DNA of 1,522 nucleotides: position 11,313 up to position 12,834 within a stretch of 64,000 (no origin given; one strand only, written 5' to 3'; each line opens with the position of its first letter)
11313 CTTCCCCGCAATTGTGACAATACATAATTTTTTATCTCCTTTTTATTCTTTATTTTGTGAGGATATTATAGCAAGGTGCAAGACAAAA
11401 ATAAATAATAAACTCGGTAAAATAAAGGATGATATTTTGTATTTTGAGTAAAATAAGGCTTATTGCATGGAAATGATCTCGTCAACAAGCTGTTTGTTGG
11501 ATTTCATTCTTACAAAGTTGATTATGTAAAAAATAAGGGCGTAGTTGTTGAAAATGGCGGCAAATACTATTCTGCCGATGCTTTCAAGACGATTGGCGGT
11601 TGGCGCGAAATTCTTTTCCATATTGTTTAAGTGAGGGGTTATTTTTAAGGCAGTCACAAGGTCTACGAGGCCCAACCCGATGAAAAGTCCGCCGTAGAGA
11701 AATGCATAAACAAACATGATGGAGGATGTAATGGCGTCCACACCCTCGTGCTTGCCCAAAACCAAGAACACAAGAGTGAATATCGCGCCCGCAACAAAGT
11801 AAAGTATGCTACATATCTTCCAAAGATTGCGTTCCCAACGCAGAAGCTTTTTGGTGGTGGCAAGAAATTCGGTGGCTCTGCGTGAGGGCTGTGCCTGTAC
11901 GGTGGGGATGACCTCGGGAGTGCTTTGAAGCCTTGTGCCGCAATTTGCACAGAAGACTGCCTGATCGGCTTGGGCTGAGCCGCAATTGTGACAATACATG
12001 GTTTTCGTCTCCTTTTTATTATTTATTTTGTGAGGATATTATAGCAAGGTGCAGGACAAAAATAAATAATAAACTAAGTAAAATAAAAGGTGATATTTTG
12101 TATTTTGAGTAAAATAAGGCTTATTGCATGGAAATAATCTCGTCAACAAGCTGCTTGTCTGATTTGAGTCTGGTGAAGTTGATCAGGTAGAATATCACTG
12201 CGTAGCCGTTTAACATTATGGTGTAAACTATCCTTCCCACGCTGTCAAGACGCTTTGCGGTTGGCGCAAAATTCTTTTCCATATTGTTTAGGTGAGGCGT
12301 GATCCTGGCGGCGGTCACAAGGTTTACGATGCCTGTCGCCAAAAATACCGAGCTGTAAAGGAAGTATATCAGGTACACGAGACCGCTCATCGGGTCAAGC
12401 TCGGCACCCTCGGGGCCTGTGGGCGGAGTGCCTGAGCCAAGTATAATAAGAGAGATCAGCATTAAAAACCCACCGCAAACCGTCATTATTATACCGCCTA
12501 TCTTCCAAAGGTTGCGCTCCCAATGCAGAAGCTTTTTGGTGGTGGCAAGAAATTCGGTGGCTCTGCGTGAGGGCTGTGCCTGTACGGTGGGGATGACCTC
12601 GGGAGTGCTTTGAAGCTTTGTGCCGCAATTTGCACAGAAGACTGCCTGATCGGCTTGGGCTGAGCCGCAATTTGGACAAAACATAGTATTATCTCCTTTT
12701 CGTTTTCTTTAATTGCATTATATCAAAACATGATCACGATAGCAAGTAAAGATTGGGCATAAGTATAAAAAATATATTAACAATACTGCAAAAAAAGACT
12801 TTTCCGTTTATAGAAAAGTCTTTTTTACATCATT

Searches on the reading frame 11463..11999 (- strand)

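Call 33: search_protein_families(library=pfam, proteins=[window:11463-11999:-], max_evalue=0.001)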
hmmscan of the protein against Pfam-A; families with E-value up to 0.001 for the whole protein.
window:11463-11999:- (179 aa): 3 families
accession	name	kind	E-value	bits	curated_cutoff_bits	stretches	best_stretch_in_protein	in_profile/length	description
PF13240.11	Zn_Ribbon_1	-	1.6e-05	25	25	1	2-24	1-23/23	zinc-ribbon domain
PF13248.11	Zn_ribbon_3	-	1.6e-05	24.6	27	1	2-24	4-26/26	zinc-ribbon domain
PF12773.13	DZR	-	0.00016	22.2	27.3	1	3-25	1-23/45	Double zinc ribbon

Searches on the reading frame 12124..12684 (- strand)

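Call 33: search_protein_families(library=pfam, proteins=[window:12124-12684:-], max_evalue=0.001)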
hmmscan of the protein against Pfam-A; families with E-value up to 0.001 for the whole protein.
window:12124-12684:- (187 aa): 4 families
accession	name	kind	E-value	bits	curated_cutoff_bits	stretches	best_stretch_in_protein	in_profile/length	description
PF13248.11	Zn_ribbon_3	-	1.4e-06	28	27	1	3-24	5-26/26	zinc-ribbon domain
PF13240.11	Zn_Ribbon_1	-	2.6e-06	27.5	25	1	2-24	1-23/23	zinc-ribbon domain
PF12773.13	DZR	-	3.1e-05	24.5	27.3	1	3-25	1-23/45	Double zinc ribbon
PF08271.17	Zn_Ribbon_TF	-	0.00089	19.2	29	0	1-25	1-30/43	TFIIB zinc-binding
